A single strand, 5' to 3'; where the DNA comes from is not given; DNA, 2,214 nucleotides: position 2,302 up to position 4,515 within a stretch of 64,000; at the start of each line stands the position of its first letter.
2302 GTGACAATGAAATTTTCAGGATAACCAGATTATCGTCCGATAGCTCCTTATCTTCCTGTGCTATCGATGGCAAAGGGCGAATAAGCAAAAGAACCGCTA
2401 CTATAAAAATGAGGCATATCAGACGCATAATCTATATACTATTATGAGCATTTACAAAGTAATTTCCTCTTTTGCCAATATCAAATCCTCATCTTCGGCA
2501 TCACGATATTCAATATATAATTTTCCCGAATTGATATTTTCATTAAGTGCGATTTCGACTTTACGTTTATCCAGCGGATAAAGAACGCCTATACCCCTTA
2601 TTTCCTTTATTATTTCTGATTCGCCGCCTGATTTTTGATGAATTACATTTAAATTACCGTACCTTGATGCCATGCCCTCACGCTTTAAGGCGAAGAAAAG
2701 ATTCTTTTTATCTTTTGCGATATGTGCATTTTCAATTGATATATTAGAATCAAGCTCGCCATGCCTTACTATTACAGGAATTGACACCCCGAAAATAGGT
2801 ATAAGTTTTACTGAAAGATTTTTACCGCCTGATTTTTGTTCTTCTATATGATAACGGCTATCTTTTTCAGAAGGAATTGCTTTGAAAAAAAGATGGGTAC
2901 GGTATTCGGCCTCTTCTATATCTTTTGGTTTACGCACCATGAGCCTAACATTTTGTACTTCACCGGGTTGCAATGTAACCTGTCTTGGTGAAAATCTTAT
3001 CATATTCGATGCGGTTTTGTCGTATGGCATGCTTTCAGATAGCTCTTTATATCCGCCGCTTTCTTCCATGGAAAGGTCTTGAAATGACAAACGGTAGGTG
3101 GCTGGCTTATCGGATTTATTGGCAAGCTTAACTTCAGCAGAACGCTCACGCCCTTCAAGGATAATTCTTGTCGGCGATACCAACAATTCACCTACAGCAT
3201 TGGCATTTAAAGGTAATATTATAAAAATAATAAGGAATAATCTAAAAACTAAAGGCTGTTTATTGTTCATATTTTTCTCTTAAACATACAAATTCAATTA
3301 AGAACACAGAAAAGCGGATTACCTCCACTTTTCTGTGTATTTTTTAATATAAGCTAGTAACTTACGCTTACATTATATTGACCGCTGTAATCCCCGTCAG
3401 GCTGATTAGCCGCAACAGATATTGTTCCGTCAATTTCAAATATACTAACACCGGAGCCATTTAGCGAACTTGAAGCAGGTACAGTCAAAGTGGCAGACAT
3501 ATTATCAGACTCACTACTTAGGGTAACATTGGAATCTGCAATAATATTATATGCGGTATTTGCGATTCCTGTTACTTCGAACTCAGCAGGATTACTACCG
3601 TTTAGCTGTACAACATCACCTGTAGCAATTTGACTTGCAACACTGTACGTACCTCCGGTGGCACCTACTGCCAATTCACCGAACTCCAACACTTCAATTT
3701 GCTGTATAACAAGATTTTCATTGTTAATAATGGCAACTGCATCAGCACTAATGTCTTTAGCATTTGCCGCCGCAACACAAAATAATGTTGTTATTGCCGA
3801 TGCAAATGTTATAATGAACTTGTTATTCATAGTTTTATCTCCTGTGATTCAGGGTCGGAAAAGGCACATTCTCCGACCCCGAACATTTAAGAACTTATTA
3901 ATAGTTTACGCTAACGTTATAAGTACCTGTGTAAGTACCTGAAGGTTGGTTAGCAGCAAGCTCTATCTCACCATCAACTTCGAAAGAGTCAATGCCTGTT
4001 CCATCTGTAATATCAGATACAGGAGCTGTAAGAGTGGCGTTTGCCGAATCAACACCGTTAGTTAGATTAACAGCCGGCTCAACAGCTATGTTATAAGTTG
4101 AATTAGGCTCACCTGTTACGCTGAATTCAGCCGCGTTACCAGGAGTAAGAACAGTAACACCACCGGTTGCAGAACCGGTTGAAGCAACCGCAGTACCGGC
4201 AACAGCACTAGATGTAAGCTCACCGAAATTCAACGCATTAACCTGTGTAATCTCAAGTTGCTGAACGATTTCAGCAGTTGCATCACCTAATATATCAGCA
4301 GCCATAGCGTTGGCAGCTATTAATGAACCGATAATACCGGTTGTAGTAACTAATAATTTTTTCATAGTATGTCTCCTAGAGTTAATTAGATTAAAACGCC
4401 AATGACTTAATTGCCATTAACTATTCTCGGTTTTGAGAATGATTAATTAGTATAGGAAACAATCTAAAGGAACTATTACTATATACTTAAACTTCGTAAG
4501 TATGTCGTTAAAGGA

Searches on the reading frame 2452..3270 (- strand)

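Call 17: search_protein_families(library=pfam, proteins=[window:2452-3270:-], max_evalue=0.00001)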
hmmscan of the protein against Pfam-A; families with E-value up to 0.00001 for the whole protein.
window:2452-3270:- (272 aa): 1 family
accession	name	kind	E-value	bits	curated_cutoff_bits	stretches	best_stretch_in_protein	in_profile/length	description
PF00345.26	PapD_N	-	7.1e-09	36.2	23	1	31-144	4-102/126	Pili and flagellar-assembly chaperone, PapD N-terminal domain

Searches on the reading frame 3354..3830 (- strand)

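Call 17: search_protein_families(library=pfam, proteins=[window:3354-3830:-], max_evalue=0.00001)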
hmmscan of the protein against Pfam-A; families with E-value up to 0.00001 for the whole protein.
window:3354-3830:- (158 aa): 1 family
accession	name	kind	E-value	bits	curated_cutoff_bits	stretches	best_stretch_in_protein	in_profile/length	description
PF14352.11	DUF4402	-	5e-16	60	25.2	1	42-158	3-129/129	Domain of unknown function (DUF4402)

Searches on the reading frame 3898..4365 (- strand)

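Call 17: search_protein_families(library=pfam, proteins=[window:3898-4365:-], max_evalue=0.00001)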
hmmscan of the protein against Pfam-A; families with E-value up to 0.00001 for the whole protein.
window:3898-4365:- (155 aa): 1 family
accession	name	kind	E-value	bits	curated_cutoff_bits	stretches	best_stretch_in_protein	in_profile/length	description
PF14352.11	DUF4402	-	3.6e-21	76.6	25.2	1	37-155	1-129/129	Domain of unknown function (DUF4402)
